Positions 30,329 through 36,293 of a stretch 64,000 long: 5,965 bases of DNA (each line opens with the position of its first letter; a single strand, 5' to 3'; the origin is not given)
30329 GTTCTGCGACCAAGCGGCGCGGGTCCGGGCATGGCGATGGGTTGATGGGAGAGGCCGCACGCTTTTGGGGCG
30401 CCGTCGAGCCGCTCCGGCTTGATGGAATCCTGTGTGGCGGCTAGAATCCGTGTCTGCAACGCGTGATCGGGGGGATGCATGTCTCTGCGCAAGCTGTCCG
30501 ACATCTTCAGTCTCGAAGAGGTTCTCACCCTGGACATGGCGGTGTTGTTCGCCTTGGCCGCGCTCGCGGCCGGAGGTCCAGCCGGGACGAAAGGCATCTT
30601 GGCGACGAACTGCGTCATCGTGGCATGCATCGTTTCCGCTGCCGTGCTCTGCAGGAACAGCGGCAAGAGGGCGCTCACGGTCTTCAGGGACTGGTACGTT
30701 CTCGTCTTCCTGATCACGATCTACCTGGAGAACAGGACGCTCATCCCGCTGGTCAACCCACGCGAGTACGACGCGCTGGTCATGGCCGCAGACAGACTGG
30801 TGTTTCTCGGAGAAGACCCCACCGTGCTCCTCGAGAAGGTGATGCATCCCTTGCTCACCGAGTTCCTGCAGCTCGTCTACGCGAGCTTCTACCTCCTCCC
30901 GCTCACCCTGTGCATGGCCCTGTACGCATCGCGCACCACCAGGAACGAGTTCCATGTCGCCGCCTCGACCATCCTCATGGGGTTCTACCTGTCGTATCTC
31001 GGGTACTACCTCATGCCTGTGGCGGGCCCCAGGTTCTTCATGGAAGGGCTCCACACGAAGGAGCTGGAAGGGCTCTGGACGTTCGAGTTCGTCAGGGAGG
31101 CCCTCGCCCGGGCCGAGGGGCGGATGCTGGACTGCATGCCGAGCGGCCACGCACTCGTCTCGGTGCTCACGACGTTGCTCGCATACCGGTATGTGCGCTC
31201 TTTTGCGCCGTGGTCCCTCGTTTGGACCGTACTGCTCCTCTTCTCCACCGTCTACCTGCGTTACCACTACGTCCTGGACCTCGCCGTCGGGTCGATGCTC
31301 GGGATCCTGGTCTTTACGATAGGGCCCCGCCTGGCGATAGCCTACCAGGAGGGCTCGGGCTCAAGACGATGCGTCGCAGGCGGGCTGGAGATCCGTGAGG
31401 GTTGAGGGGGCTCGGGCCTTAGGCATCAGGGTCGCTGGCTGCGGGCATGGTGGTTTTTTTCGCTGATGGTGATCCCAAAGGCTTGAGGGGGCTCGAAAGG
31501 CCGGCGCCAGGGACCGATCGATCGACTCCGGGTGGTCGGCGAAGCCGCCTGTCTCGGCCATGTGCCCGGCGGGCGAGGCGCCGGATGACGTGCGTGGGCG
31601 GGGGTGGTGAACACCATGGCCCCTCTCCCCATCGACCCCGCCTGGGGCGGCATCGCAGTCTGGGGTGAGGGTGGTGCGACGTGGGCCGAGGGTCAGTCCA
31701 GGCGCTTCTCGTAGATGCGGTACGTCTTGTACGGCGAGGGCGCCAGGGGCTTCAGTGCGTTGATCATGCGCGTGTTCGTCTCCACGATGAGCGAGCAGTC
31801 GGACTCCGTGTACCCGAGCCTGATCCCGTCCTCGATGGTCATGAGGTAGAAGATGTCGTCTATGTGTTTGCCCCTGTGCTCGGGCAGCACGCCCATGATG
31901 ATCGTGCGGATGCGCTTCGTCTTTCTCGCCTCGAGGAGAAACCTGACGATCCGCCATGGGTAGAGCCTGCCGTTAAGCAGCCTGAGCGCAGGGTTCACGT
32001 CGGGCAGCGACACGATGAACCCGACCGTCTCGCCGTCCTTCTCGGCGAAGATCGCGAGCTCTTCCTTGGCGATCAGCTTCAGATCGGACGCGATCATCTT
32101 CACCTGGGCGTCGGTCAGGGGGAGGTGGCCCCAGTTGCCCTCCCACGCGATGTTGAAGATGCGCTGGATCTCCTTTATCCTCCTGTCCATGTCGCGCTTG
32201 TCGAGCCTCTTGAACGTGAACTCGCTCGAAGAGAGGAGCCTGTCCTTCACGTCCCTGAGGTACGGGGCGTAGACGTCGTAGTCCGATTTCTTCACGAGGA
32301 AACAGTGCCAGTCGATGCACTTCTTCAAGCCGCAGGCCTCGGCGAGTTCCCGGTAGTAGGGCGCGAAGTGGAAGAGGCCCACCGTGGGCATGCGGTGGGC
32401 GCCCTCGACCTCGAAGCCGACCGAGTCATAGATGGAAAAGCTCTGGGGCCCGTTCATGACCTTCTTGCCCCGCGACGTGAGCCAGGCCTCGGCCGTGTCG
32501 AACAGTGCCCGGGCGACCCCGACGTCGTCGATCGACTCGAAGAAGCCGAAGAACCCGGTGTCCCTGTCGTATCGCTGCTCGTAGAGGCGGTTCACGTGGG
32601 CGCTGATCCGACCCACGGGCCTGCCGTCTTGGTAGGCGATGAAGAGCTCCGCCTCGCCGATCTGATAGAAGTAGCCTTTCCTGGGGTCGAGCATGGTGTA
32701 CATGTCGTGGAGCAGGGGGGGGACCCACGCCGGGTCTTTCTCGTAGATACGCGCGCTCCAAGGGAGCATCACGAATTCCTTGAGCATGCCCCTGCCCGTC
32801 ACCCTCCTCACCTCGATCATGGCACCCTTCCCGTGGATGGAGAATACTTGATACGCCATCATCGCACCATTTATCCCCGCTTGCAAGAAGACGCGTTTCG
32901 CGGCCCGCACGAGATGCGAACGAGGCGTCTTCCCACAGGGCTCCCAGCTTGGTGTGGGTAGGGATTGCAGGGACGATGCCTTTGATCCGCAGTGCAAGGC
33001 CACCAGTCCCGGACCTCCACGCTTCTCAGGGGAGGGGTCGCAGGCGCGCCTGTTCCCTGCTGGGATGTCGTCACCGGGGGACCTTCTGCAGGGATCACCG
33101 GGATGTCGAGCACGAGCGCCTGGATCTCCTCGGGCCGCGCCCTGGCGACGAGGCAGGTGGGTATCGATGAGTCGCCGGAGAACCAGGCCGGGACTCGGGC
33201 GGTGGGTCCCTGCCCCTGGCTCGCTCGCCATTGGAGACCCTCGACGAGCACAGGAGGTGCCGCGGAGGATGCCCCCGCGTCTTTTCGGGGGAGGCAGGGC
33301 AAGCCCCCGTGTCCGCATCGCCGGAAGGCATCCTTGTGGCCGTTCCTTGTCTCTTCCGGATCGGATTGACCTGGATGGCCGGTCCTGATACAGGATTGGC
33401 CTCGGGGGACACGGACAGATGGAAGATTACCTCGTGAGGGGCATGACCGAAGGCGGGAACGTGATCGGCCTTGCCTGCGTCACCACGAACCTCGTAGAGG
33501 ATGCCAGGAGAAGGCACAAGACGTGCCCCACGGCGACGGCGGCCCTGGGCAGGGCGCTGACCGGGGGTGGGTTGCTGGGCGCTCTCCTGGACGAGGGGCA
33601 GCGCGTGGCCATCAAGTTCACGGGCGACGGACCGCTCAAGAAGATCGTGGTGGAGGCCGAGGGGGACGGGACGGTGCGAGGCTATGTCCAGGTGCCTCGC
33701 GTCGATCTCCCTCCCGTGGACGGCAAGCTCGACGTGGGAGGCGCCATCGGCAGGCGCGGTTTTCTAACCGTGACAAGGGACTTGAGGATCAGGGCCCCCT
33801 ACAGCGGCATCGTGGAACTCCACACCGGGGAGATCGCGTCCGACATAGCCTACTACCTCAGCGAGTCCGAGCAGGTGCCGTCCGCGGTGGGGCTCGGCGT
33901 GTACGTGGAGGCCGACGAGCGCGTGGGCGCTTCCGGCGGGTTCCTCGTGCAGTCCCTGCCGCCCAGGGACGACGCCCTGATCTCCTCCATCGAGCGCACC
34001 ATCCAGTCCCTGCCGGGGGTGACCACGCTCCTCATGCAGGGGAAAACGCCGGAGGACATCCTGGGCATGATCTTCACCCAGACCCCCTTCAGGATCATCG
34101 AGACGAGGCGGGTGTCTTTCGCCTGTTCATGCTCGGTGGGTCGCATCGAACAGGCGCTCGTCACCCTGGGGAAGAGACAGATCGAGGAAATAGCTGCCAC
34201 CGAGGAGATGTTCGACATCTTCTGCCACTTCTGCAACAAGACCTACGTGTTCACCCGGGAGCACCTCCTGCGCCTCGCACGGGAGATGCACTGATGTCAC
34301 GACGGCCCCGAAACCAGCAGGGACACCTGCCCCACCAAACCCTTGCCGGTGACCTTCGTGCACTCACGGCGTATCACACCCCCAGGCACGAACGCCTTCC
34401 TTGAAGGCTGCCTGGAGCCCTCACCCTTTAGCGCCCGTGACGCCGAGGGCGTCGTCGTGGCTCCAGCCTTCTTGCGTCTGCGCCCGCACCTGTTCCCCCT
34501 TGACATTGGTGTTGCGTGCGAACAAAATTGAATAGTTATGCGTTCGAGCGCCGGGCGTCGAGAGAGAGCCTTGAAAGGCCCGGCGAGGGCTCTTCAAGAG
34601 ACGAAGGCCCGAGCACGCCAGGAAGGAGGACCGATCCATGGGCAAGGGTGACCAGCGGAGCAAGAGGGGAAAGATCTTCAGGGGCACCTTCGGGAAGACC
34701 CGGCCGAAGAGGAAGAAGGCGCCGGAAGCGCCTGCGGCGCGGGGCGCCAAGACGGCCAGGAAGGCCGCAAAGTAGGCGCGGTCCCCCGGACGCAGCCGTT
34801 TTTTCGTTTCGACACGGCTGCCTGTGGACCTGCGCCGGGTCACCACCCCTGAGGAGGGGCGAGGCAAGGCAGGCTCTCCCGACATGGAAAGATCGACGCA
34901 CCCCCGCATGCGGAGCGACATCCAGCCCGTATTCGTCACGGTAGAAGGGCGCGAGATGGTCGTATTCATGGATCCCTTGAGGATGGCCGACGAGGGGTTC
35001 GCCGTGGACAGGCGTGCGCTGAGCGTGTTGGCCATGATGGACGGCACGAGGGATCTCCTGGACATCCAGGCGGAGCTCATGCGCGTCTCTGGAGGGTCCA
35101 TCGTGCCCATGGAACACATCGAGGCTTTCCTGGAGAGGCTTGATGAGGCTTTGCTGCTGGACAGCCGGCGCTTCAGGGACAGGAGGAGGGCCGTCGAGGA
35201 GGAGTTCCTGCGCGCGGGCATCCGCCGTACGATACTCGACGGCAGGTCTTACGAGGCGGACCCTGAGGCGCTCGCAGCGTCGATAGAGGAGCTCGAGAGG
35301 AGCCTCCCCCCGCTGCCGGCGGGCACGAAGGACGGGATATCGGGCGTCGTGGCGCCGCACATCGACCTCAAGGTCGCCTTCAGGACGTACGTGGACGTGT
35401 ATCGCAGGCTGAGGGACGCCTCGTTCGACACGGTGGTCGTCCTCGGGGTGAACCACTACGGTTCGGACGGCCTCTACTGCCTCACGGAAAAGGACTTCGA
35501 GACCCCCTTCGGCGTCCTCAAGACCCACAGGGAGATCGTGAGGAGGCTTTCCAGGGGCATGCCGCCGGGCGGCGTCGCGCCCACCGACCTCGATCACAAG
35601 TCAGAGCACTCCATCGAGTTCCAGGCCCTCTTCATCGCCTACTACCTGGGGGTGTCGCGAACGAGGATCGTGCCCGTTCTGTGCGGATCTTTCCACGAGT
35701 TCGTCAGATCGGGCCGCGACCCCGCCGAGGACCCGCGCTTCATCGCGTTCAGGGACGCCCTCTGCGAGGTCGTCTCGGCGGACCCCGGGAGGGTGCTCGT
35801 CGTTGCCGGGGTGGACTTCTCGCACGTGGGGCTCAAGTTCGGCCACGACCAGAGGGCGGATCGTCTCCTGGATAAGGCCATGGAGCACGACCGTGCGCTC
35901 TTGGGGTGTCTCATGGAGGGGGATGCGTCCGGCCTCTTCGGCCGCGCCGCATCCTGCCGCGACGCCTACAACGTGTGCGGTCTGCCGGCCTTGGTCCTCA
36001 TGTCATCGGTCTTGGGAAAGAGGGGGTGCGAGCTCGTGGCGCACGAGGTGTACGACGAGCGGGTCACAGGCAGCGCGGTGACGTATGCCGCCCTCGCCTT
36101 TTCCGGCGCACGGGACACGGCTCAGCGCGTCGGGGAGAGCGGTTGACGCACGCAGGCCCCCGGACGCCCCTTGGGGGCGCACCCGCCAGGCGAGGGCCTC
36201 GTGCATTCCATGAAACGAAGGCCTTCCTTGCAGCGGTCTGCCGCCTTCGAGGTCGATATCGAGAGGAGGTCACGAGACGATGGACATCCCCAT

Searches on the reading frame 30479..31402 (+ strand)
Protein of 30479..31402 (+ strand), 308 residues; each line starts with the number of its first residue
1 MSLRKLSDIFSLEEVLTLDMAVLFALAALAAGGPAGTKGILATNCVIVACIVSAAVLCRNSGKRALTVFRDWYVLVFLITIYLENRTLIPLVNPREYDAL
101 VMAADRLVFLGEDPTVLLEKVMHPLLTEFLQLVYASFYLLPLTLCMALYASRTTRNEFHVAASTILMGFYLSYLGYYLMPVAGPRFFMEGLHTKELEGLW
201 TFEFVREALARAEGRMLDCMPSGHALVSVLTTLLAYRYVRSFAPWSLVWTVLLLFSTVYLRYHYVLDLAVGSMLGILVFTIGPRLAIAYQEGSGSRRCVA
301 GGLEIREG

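Call 57: search_protein_families(library=pfam, proteins=[window:30479-31402:+], max_evalue=0.00001)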
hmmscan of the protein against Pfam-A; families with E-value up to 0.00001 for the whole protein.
window:30479-31402:+ (308 aa): 2 families
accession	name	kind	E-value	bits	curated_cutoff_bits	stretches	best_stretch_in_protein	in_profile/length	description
PF14378.12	PAP2_3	-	1.2e-20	74.5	27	1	102-280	4-189/190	PAP2 superfamily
PF01569.27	PAP2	-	3.2e-09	37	27.2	1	217-281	48-120/130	PAP2 superfamily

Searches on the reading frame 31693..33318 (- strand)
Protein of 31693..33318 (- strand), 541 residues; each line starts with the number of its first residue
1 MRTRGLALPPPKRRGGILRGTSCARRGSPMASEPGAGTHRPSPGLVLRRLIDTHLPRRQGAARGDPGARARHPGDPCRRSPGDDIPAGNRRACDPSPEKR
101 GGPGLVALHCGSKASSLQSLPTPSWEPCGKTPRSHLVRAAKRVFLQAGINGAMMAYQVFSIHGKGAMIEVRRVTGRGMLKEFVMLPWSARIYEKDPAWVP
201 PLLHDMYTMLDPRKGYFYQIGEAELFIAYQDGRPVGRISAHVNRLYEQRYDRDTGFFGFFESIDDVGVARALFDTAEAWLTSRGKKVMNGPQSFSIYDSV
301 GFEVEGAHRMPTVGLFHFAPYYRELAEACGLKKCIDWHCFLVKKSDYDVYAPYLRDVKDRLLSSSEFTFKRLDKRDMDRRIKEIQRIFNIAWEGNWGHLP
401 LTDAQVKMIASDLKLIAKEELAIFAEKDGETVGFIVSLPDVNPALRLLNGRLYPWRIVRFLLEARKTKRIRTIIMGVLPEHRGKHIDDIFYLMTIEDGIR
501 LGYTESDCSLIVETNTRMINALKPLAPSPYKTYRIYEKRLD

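Call 56: search_protein_families(library=pfam, proteins=[window:31693-33318:-], max_evalue=0.00001)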
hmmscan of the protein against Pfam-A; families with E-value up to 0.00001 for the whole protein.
window:31693-33318:- (541 aa): 1 family
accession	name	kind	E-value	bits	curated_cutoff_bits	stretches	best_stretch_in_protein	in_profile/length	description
PF00583.31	Acetyltransf_1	-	1.5e-06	28.9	20.7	0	214-287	23-95/116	Acetyltransferase (GNAT) family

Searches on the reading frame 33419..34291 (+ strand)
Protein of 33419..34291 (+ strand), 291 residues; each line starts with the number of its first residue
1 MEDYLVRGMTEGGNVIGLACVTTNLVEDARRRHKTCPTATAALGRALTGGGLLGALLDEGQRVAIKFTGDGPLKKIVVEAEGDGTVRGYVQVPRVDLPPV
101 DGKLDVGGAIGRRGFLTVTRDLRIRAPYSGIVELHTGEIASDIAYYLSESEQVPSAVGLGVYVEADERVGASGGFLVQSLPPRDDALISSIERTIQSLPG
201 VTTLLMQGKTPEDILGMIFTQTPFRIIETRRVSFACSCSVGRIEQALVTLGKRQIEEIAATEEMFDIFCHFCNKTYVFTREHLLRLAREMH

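Call 57: search_protein_families(library=pfam, proteins=[window:33419-34291:+], max_evalue=0.00001)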
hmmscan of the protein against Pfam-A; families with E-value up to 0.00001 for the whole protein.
window:33419-34291:+ (291 aa): 1 family
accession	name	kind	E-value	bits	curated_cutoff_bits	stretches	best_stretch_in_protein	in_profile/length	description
PF01430.24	HSP33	-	1.2e-90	304.2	21.4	1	3-279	1-273/273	Hsp33 protein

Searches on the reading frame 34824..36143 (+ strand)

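Call 56: search_protein_families(library=pfam, proteins=[window:34824-36143:+], max_evalue=0.00001)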
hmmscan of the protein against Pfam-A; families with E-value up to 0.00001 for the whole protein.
window:34824-36143:+ (440 aa): 1 family
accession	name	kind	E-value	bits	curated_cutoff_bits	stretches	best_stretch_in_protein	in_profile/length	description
PF01875.22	Memo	-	1.1e-33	117.1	27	1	140-424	6-268/269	Memo-like protein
